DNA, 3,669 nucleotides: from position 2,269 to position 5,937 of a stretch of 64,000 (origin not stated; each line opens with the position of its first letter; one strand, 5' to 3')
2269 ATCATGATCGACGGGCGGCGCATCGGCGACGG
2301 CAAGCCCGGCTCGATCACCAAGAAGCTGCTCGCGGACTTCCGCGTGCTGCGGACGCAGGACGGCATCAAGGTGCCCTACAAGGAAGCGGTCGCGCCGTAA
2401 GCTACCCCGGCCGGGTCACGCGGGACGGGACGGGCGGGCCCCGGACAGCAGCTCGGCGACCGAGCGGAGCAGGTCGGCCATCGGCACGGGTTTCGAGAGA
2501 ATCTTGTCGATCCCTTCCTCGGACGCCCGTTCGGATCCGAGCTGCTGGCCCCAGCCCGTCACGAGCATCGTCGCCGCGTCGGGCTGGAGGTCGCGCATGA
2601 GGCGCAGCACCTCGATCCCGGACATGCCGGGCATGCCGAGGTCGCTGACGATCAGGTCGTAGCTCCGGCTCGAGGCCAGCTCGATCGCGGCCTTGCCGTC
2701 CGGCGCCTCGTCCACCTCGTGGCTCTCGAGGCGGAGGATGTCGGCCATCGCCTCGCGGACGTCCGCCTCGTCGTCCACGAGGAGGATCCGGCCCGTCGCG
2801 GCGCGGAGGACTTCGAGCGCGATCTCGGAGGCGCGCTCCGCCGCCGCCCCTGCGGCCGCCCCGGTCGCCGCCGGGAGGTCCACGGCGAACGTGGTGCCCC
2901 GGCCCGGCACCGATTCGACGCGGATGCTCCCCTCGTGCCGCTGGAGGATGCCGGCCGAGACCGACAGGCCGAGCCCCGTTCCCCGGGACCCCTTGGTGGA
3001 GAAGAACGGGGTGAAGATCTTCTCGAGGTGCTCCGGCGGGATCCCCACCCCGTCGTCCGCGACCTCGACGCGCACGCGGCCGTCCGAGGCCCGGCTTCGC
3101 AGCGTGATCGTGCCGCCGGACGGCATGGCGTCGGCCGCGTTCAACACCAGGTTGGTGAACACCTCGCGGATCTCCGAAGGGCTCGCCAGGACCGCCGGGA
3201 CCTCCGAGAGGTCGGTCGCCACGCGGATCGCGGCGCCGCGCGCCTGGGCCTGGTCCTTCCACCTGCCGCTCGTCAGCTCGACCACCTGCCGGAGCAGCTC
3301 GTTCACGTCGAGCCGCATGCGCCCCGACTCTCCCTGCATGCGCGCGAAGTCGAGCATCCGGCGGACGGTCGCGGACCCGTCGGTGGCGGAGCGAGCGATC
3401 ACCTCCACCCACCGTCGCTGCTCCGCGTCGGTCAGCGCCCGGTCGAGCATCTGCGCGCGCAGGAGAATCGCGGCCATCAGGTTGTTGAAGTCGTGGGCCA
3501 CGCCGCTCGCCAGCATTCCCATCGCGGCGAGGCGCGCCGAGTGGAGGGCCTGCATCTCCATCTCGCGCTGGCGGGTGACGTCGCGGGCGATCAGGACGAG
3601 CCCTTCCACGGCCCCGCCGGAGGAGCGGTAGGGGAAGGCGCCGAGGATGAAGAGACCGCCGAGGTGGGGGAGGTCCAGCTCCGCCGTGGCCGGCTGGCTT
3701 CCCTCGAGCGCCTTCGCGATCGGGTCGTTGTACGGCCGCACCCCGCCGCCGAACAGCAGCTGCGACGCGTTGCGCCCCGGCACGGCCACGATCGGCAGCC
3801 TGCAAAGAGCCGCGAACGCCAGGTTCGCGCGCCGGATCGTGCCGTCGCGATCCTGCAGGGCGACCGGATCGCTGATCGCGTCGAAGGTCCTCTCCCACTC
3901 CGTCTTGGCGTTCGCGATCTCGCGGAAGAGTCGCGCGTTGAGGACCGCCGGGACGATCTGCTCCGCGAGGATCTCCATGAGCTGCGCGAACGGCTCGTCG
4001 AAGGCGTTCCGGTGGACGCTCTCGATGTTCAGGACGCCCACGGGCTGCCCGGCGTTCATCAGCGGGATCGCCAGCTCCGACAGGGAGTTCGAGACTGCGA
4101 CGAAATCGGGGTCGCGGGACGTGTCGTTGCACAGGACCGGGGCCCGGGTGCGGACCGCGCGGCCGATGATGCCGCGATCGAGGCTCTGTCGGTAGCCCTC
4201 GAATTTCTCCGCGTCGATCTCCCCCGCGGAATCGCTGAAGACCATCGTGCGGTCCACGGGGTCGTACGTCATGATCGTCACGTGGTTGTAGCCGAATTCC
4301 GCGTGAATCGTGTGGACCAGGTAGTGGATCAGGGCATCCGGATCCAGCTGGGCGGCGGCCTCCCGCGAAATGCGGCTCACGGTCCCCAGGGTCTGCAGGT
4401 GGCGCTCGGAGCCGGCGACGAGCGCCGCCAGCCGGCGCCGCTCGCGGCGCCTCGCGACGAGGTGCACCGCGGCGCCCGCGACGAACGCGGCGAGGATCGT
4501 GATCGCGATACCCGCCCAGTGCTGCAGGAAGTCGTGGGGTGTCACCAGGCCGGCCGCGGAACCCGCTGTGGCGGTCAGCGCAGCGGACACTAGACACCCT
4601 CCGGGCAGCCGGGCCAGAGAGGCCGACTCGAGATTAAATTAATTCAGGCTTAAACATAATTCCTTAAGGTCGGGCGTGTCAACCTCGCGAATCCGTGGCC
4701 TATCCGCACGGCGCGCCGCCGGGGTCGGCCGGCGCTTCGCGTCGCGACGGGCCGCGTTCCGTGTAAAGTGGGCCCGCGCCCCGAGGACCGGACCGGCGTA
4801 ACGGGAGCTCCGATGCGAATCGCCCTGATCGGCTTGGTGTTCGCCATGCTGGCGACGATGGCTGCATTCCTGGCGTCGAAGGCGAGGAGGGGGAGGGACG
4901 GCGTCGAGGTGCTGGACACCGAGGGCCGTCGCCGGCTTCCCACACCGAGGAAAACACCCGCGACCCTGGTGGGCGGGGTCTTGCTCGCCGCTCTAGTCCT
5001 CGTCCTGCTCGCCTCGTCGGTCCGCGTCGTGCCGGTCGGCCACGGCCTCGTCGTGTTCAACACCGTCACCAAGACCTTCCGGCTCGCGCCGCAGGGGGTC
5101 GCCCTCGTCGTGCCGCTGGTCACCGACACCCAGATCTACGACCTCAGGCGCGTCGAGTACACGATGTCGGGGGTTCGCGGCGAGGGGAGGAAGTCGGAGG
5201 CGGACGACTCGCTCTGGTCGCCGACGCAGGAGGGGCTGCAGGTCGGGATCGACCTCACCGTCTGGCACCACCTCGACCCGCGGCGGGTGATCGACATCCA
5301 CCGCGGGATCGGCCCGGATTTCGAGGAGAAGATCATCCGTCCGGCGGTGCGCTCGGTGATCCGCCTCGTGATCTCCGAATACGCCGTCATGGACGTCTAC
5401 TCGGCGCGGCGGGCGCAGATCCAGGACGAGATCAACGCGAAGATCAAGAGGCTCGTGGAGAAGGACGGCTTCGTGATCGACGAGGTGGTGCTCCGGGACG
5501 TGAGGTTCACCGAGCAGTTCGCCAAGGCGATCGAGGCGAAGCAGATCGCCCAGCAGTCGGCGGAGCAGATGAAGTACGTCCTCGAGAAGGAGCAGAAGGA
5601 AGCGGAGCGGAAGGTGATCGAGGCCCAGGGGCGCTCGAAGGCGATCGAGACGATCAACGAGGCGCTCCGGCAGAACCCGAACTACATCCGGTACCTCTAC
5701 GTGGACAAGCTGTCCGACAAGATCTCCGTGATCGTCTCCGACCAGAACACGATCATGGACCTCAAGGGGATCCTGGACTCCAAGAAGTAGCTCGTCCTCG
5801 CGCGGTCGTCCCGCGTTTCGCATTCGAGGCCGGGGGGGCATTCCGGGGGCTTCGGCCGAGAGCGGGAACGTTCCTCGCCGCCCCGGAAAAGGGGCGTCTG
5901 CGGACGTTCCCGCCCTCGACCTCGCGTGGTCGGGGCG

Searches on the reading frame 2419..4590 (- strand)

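Call 25: search_protein_families(library=pfam, proteins=[window:2419-4590:-], max_evalue=0.001)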
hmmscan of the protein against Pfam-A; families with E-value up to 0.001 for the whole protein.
window:2419-4590:- (724 aa): 10 families
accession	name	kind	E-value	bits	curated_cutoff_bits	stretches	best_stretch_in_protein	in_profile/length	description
PF02518.31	HATPase_c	-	2.7e-28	99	26.4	1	471-575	3-110/111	Histidine kinase-, DNA gyrase B-, and HSP90-like ATPase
PF00072.30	Response_reg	-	3.3e-24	85.6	30.2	1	602-711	1-110/111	Response regulator receiver domain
PF13185.12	GAF_2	-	2.5e-16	60.5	28.6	1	82-215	2-134/136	GAF domain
PF01590.32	GAF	-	5.1e-12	46.9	22.4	1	83-213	1-130/133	GAF domain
PF08448.16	PAS_4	-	3e-11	43.9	23.1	1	236-343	1-110/110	PAS fold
PF00512.31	HisKA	-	1.6e-10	41.3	26.9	1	357-420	2-65/66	His Kinase A (phospho-acceptor) domain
PF13426.13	PAS_9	-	3.1e-05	24.6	27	1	241-339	2-102/103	PAS domain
PF13188.13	PAS_8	-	4.9e-05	23.5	21.8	1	232-273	3-41/65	PAS domain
PF13581.12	HATPase_c_2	-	0.00027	21.4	27.4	0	475-548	37-108/127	Histidine kinase-like ATPase domain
PF00989.32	PAS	-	0.0008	19.8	22.6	0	231-337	2-112/113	PAS fold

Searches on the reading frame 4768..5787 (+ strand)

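Call 25: search_protein_families(library=pfam, proteins=[window:4768-5787:+], max_evalue=0.001)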
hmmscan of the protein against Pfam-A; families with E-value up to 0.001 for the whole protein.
window:4768-5787:+ (340 aa): 1 family
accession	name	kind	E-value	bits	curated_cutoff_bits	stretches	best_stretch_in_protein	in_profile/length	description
PF01145.31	Band_7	-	2.7e-27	96.4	23.6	1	87-275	2-175/176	SPFH domain / Band 7 family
